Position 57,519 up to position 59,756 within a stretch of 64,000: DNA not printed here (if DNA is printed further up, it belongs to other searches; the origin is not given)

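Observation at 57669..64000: Tandemly duplicated divergent pair 'membrane cyclase with periplasmic TPR module + secreted YHS-like protein', next to a PAS-cNMP-HTH regulator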

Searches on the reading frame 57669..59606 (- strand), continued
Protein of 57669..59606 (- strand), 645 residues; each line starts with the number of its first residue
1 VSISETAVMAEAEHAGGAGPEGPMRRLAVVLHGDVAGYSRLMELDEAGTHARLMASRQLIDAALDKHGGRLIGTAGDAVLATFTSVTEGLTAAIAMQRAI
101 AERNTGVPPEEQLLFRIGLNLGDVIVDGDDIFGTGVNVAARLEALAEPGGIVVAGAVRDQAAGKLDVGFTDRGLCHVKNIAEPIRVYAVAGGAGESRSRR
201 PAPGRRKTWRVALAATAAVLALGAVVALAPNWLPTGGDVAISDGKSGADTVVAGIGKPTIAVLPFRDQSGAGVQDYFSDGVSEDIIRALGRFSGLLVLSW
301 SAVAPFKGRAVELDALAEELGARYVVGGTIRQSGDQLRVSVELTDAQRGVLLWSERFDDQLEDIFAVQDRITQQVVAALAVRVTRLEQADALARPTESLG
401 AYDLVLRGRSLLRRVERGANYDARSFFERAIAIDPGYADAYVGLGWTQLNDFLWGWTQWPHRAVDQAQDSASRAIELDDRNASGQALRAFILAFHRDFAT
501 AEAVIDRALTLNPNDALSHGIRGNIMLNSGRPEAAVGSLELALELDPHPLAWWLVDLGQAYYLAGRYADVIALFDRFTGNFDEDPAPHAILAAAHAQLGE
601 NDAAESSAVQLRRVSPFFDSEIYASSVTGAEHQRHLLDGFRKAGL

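Call 20: find_related_loci(query=A2, collection=metagenome_contigs, flank=4000)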
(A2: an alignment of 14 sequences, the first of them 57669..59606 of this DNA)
Query A2 (645 aa) in metagenome_contigs; peptide patterns used: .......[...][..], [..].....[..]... (x = any residue, [..] = any of these).
600 stretches matched a pattern (row limit reached: there are more); 577 encode a relative of the query (tblastn E <= 1e-3); the best 80 are kept; 80 distinct loci.
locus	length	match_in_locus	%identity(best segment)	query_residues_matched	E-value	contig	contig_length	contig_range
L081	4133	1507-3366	54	25-644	0e+0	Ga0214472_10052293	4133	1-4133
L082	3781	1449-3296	44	25-645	4e-158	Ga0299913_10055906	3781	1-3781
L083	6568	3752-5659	43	17-645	8e-140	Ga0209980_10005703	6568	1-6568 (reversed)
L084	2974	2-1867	43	25-645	4e-144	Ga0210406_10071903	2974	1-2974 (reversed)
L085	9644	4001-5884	42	20-645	3e-137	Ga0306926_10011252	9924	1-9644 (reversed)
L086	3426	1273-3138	40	25-645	9e-140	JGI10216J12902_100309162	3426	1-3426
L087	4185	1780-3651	42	25-645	8e-131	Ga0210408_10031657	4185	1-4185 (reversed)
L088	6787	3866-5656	40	17-613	1e-122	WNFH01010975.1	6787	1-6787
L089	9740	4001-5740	40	25-645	3e-121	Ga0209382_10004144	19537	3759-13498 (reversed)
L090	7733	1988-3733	41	22-645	2e-121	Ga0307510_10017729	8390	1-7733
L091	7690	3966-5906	36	1-645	5e-119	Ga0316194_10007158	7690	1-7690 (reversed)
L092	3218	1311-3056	39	22-645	1e-121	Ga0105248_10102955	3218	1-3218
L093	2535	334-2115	37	21-618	2e-123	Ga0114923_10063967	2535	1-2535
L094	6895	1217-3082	35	25-645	3e-117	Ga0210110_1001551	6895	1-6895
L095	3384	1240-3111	37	25-645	2e-120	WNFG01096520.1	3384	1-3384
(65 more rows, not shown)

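Call 56: predict_structure(alignment_id=A4)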
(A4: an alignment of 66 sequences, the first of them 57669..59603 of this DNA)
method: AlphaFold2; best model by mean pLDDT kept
length: 644 residues; sequences in the alignment: 66
mean_pLDDT: 85.6   pTM: 0.50
mean pLDDT of the five models: 85.6, 85.2, 84.8, 82.9, 82.6
residues with pLDDT >= 90: 378; 70-90: 183; 50-70: 25; < 50: 58
segments of 3 or more residues with pLDDT < 50: 1-19, 192-205, 231-254
pLDDT, mean of each block of 10 residues (from residue 1): 33 38 88 95 93 96 96 93 97 96 93 98 91 94 96 97 93 88 92 41 53 84 72 36 32 65 87 78 85 83 89 88 93 90 88 89 81 82 71 75 88 88 98 97 97 91 98 95 97 95 93 90 96 96 85 95 98 83 90 98 97 93 90 97 96
secondary structure, 60 per line:
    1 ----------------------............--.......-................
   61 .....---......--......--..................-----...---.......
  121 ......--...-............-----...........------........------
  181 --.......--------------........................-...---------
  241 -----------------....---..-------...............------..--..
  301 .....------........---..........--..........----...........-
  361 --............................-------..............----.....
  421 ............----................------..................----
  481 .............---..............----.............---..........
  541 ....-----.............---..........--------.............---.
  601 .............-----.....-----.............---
elements in order: E23-34 H37-43 H45-65 E69-74 E77-82 H85-102 E114-126 E129-131 H133-144 E150-153 H154-160 E167-174 E183-189 H204-227 E258-261 H274-288 H299-305 H312-319 E323-332 E335-344 E349-359 H363-390 H398-411 H416-432 H437-452 H459-476 H481-493 H497-510 H515-527 H531-544 H550-562 H566-575 H584-596 H600-613 H619-623 H629-641

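Call 60: fold_search(model_id=the predicted structure, library=pdb)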
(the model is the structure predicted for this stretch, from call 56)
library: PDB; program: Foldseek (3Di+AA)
matches with E <= 10: 1720; with E <= 0.001: 418
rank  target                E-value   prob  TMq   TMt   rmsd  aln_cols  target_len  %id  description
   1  3mr7_A                5.6e-13  1.00  0.26  0.90   2.1       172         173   43  Crystal Structure of Adenylate/Guanylate Cyclase/Hydrolase from Silicibacter pomeroyi (released 2010-06-23)
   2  3mr7_B                3.6e-12  1.00  0.26  0.92   1.8       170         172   43  Crystal Structure of Adenylate/Guanylate Cyclase/Hydrolase from Silicibacter pomeroyi (released 2010-06-23)
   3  3mr7_C                3.8e-12  1.00  0.25  0.90   2.3       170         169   43  Crystal Structure of Adenylate/Guanylate Cyclase/Hydrolase from Silicibacter pomeroyi (released 2010-06-23)
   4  1ybu_B                3.3e-10  1.00  0.24  0.89   2.0       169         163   28  Mycobacterium tuberculosis adenylyl cyclase Rv1900c CHD, in complex with a substrate analog. (released 2005-02-15)
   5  1ybu_A                5.4e-10  1.00  0.23  0.87   2.2       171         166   27  Mycobacterium tuberculosis adenylyl cyclase Rv1900c CHD, in complex with a substrate analog. (released 2005-02-15)
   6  5d0e_B                5.9e-10  1.00  0.24  0.89   2.2       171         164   26  Crystal Structure of an adenylyl cyclase Ma1120-Cat in complex with GTP and calcium from Mycobacterium avium (released 2016-08-10)
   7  1ybt_B                1.0e-09  1.00  0.24  0.86   2.6       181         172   28  MYCOBACTERIUM TUBERCULOSIS ADENYLYL CYCLASE, RV1900C CHD (released 2005-02-15)
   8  1wc1_C                1.0e-09  1.00  0.23  0.73   3.6       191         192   21  Soluble adenylyl cyclase CyaC from S. platensis in complex with Rp- ATPalphaS (released 2004-12-20)
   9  5d0h_A                1.3e-09  1.00  0.24  0.89   1.9       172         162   27  Crystal Structure of triple mutant (KDA to EGY) of an adenylyl cyclase Ma1120 from Mycobacterium avium in complex with (released 2016-08-10)
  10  4wp8_B                1.3e-09  1.00  0.24  0.88   2.4       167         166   28  Crystal structure of Adenylyl cyclase Ma1120 from Mycobacterium Avium in complex with 2'5'-DD-3'-ATP and Manganese ion (released 2015-09-02)
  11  1wc1_A                1.5e-09  1.00  0.24  0.74   3.1       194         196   22  Soluble adenylyl cyclase CyaC from S. platensis in complex with Rp- ATPalphaS (released 2004-12-20)
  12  4wpa_B                1.7e-09  1.00  0.24  0.90   2.0       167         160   27  Crystal structure of Adenylyl cyclase Ma1120 from Mycobacterium Avium bound to Pyrophosphate and Calcium (released 2015-09-02)
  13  5d0e_A                2.4e-09  1.00  0.24  0.90   1.7       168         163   27  Crystal Structure of an adenylyl cyclase Ma1120-Cat in complex with GTP and calcium from Mycobacterium avium (released 2016-08-10)
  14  4wp9_B                2.4e-09  1.00  0.24  0.91   1.8       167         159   26  Crystal structure of Adenylyl cyclase MA1120 from Mycobacterium Avium bound to 2'5'-DD-3'-ATP, Calcium and Magnesium i (released 2015-09-02)
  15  1wc1_B                2.5e-09  1.00  0.24  0.75   3.1       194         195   23  Soluble adenylyl cyclase CyaC from S. platensis in complex with Rp- ATPalphaS (released 2004-12-20)
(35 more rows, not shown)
